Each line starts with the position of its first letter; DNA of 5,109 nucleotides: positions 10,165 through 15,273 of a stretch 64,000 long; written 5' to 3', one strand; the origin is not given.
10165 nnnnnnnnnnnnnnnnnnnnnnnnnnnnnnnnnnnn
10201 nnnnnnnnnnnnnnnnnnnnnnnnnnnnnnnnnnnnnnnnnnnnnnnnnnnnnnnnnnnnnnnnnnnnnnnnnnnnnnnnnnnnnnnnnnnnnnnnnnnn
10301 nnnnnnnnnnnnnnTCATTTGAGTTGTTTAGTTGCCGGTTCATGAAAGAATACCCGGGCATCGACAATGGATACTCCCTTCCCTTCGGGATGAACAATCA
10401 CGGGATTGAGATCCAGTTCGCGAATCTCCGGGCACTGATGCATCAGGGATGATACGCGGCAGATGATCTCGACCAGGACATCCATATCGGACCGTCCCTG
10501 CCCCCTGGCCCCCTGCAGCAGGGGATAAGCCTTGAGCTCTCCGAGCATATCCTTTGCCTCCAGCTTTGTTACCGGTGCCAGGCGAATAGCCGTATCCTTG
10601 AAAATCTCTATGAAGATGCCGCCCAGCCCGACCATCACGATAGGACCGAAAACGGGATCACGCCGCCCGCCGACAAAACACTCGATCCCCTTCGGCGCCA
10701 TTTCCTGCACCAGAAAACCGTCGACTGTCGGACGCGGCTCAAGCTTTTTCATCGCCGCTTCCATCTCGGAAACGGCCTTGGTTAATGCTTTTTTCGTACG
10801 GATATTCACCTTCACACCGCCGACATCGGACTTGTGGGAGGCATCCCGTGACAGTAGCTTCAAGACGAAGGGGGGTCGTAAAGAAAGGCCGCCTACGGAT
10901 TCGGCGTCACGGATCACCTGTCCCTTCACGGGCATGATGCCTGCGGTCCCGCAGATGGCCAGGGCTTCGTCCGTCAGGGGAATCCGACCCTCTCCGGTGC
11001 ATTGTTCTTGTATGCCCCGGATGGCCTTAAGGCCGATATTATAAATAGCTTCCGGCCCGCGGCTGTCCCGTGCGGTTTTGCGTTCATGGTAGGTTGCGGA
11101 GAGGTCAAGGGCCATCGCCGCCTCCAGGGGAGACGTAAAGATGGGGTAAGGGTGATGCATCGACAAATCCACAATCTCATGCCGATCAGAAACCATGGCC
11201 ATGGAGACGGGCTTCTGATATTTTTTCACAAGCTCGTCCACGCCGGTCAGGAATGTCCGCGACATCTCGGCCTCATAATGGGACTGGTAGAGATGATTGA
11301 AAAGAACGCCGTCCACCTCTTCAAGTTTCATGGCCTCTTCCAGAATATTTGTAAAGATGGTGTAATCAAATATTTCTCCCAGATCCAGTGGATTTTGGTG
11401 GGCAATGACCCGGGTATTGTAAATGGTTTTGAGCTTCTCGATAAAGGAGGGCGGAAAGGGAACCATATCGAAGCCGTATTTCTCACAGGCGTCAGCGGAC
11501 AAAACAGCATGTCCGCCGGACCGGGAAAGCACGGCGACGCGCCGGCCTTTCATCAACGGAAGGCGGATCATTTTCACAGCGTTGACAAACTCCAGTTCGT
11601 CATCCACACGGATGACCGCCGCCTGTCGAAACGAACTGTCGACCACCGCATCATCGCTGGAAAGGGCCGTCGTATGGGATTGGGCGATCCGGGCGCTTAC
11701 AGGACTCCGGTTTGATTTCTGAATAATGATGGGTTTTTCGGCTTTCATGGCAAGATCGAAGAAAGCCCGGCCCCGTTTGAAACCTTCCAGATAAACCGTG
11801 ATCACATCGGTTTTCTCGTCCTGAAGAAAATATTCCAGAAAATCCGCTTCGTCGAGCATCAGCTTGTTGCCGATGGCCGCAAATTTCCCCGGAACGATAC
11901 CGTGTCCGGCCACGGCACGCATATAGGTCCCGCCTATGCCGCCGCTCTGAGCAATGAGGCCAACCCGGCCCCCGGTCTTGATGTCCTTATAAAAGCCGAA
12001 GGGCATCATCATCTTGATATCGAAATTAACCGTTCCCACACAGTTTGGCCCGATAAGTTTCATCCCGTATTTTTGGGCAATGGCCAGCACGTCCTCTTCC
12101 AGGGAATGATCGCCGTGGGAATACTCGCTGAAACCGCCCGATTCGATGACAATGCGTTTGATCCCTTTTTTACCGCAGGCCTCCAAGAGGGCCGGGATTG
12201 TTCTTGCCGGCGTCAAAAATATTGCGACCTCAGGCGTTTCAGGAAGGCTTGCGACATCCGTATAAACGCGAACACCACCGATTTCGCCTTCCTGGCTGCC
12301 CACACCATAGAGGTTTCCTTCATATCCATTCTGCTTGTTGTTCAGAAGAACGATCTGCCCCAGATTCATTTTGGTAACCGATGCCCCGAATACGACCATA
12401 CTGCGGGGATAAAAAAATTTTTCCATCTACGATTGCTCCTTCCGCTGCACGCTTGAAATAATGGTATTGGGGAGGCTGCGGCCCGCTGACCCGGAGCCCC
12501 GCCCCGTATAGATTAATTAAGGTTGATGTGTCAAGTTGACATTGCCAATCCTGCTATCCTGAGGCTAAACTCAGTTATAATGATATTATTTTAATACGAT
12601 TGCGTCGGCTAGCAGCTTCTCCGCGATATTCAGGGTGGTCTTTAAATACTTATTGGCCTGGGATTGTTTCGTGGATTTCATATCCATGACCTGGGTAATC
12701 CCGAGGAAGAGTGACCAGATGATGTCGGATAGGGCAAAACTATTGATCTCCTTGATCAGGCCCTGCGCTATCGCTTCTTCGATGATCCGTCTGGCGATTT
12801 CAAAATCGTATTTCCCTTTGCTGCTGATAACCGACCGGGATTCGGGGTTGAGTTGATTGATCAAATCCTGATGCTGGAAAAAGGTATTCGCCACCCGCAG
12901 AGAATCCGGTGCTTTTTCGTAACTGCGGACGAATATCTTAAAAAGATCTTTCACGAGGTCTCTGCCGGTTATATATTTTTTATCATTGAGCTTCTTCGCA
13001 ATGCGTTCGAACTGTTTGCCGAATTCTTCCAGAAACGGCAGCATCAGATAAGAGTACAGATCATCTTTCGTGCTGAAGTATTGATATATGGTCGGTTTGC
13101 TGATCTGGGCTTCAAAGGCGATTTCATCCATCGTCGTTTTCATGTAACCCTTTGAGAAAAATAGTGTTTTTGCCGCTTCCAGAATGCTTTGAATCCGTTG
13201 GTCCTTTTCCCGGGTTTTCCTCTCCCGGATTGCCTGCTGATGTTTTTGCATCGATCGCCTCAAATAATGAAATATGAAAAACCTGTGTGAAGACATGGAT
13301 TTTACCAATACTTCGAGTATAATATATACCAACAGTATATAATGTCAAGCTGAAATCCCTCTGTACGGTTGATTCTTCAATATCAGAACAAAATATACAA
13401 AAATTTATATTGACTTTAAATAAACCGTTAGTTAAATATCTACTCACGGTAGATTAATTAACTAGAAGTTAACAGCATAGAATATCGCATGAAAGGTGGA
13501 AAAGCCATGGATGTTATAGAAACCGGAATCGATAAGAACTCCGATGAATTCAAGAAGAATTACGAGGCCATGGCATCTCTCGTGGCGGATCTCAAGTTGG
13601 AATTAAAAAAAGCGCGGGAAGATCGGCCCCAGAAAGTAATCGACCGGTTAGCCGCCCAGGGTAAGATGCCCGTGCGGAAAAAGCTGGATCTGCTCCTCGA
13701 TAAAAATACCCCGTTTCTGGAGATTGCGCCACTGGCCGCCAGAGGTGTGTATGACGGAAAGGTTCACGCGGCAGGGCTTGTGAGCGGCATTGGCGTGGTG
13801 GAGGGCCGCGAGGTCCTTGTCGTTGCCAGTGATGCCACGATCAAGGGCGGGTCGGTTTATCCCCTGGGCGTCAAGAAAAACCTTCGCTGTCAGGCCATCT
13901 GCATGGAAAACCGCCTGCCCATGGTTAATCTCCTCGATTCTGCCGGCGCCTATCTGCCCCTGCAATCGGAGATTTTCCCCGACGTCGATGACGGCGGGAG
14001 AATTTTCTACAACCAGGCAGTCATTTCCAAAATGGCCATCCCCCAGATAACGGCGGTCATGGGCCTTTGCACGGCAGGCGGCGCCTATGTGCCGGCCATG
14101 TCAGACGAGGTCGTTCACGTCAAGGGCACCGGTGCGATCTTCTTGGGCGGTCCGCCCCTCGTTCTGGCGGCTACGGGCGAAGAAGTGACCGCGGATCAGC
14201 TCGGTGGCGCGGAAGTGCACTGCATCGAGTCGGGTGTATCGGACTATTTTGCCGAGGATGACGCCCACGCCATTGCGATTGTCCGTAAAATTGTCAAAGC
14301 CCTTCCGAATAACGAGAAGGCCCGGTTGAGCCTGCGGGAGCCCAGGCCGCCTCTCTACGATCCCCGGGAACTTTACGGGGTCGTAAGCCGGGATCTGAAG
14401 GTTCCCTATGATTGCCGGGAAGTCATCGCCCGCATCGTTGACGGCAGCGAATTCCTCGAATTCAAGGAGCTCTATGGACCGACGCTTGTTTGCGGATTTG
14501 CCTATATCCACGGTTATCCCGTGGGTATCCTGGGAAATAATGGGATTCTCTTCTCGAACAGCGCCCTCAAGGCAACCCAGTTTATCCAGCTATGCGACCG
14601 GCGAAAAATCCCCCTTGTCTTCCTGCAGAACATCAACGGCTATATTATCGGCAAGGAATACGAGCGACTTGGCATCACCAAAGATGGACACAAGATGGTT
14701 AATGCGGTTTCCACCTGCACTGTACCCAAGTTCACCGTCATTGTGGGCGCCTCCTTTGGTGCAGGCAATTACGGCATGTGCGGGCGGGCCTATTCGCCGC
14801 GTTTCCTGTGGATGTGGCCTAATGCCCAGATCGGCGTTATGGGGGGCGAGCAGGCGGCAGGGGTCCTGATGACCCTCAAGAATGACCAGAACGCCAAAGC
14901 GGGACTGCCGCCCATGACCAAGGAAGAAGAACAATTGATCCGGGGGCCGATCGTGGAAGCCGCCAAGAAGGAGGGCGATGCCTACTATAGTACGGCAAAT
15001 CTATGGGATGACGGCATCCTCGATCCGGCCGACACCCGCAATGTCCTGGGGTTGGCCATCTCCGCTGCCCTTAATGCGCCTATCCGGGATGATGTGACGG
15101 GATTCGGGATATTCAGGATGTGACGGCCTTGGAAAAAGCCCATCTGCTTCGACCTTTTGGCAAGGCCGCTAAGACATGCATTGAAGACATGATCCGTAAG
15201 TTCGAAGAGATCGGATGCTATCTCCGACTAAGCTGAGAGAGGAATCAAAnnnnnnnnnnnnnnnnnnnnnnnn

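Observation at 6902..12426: Translationally coupled operon pairing a tocopherol-cyclase-like protein with a gamma-TMT-like methyltransferase, a B12-radical-SAM enzyme and an NDP-forming acyl-CoA synthetase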

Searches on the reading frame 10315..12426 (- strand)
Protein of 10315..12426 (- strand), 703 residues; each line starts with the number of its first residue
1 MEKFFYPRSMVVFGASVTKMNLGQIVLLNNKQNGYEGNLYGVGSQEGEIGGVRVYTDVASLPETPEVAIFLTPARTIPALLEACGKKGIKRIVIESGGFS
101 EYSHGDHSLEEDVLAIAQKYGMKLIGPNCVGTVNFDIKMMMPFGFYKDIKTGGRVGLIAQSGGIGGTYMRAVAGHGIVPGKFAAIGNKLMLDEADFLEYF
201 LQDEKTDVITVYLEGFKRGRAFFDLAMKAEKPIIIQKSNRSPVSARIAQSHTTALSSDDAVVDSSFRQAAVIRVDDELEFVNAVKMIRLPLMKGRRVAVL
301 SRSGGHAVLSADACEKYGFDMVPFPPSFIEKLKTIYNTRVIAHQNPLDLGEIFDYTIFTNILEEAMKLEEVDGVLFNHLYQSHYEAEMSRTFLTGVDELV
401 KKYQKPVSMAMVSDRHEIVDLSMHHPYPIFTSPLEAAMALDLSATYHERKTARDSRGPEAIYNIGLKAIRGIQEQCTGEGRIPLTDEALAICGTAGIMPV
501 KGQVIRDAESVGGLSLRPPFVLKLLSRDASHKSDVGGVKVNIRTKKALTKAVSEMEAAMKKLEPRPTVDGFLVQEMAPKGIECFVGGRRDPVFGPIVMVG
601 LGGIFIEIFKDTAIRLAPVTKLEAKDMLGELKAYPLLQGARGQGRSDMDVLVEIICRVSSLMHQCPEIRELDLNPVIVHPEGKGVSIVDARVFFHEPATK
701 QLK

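Call 3: search_protein_families(library=pfam, proteins=[window:10315-12426:-], max_evalue=0.01)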
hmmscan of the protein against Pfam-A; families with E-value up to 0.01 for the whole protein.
window:10315-12426:- (703 aa): 4 families
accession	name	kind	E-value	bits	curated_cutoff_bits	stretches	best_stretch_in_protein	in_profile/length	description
PF13549.11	ATP-grasp_5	-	1.8e-63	214.3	27.6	1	484-692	11-219/221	ATP-grasp domain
PF13607.11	Succ_CoA_lig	-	2.3e-40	138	27.4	1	153-286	2-137/138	Succinyl-CoA ligase like flavodoxin domain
PF13380.12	CoA_binding_2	-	8.1e-19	68.6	22.8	1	8-132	1-113/116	CoA binding domain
PF02629.25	CoA_binding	-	8.4e-08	33.3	22.3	1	7-94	3-93/97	CoA binding domain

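Call 5: search_protein_families(library=ncbifam, proteins=[window:10315-12426:-], max_evalue=0.01)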
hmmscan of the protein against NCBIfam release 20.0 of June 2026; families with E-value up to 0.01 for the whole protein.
window:10315-12426:- (703 aa): 6 families
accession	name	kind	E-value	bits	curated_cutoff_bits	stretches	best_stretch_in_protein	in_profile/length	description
NF045494.1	AcCoALig_Archglob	equivalog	2.6e-130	435.9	1200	2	2-442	219-658/665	acetate--CoA ligase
NF045493.1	HydDutCoALig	equivalog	8.7e-124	414.6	1300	1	3-692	5-696/698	4-hydroxybutyrate--CoA ligase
NF045492.1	HydPropCoALig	equivalog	1.1e-103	347.9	1300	2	1-409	248-657/700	3-hydroxypropionate--CoA ligase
TIGR02717.1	AcCoA-syn-alpha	equivalog_domain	2.7e-95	319.7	567.15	1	1-441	1-441/447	acetate--CoA ligase alpha subunit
NF004230.0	PRK05678.1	equivalog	6.5e-08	32.1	336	1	68-211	70-206/291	succinate--CoA ligase subunit alpha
TIGR01019.1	sucCoAalpha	subfamily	8.3e-06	25.4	353.2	1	68-211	68-204/286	succinate--CoA ligase subunit alpha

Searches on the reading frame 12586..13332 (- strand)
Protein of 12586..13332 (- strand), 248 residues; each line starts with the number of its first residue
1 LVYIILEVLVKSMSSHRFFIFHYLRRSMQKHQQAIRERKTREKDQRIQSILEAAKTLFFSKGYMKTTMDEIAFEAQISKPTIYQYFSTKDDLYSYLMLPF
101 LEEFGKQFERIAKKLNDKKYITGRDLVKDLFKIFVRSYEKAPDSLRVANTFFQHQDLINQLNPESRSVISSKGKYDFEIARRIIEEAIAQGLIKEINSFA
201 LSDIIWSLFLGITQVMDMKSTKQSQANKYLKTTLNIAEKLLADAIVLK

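Call 5: search_protein_families(library=ncbifam, proteins=[window:12586-13332:-], max_evalue=0.01)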
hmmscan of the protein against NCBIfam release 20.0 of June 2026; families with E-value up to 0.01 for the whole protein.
window:12586-13332:- (248 aa): 22 families
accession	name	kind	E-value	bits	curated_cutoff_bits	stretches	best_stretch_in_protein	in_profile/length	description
NF053731.1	TransRegFasRMycb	equivalog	7.8e-13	48.7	330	1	42-110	8-76/199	HTH-type transcriptional activator FasR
NF037937.1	septum_RefZ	equivalog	8.4e-11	42.1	180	1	48-232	2-185/195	forespore capture DNA-binding protein RefZ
NF051852.1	efflux_TF_MtrR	exception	1.1e-09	38.4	280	1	38-134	2-99/205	multidrug efflux system transcriptional repressor MtrR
NF053878.1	FATransRegFadRBac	equivalog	1.3e-09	38.1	200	1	44-195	2-142/190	fatty acid metabolism transcriptional regulator FadR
TIGR03384.1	betaine_BetI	equivalog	4.4e-09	36.3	201.3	1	39-114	2-77/189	choline-binding transcriptional repressor BetI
NF041196.1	ScbR_bind_reg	equivalog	5.6e-09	36.4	150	1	48-225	9-174/191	ScbR family autoregulator-binding transcription factor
TIGR03968.1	mycofact_TetR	equivalog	5.6e-08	32.6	224.9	1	38-93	2-57/190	mycofactocin system transcriptional regulator MftR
NF050111.1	TransRegSACE7040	equivalog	1.1e-07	32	250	1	46-117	2-73/186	SACE_7040 family transcriptional regulator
TIGR03613.1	RutR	equivalog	2.8e-07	30.6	368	1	39-97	2-60/202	pyrimidine utilization regulatory protein R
NF007430.0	PRK09975.1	equivalog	2.8e-07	29.9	274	1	38-220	3-181/220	acrEF/envCD operon transcriptional regulator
NF053516.1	TranRepPrsAVib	equivalog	1.6e-06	28.1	300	1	43-129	4-90/208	TetR family transcriptional repressor PsrA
NF001978.0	PRK00767.1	equivalog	1.9e-06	27.8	118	1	41-115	5-79/197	transcriptional regulator BetI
NF007949.0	PRK10668.1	equivalog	2.4e-06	27.2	271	1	38-96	3-62/216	multidrug efflux transporter transcriptional repressor AcrR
NF011572.0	PRK14996.1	equivalog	4.9e-06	26.6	144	1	42-104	5-67/192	TetR family transcriptional regulator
NF000040.3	Tn10_TetC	equivalog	2.1e-05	24.8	425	1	45-94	13-62/197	tetracyline resistance-associated transcriptional repressor TetC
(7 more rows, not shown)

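Call 15: search_protein_families(library=pfam, proteins=[window:12586-13332:-], max_evalue=0.001)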
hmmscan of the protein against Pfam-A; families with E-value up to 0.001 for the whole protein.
window:12586-13332:- (248 aa): 1 family
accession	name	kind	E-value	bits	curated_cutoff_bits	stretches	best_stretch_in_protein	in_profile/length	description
PF00440.29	TetR_N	-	5.7e-16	58.5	24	1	50-94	1-45/47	Bacterial regulatory proteins, tetR family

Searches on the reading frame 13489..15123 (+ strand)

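Call 5: search_protein_families(library=ncbifam, proteins=[window:13489-15123:+], max_evalue=0.01)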
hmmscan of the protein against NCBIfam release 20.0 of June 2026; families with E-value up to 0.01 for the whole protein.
window:13489-15123:+ (544 aa): 5 families
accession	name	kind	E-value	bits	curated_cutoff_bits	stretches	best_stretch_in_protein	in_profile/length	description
TIGR01117.1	mmdA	subfamily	5.5e-88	296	998.8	1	32-522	3-490/512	methylmalonyl-CoA decarboxylase subunit alpha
NF041504.1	AccA_sub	subfamily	1.2e-14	54.3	300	2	95-210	39-159/257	carboxyltransferase subunit alpha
NF004344.0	PRK05724.1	equivalog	1.6e-10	40.8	357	1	97-209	98-215/319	acetyl-CoA carboxylase carboxyltransferase subunit alpha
TIGR00513.1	accA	equivalog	2.9e-09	36.8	319.3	1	120-209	129-215/321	acetyl-CoA carboxylase carboxyl transferase subunit alpha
NF008971.0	PRK12319.1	equivalog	1.1e-05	25.1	406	1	99-211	47-164/256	acetyl-CoA carboxylase carboxyl transferase subunit alpha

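Call 15: search_protein_families(library=pfam, proteins=[window:13489-15123:+], max_evalue=0.001)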
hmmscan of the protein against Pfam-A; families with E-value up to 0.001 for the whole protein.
window:13489-15123:+ (544 aa): 2 families
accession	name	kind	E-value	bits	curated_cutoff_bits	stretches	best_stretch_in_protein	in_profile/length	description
PF01039.27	Carboxyl_trans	-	1.9e-139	465.9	22.3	1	56-532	4-483/493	Carboxyl transferase domain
PF03255.19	ACCA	-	2.4e-11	43.8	23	1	97-209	94-211/310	Acetyl co-enzyme A carboxylase carboxyltransferase-like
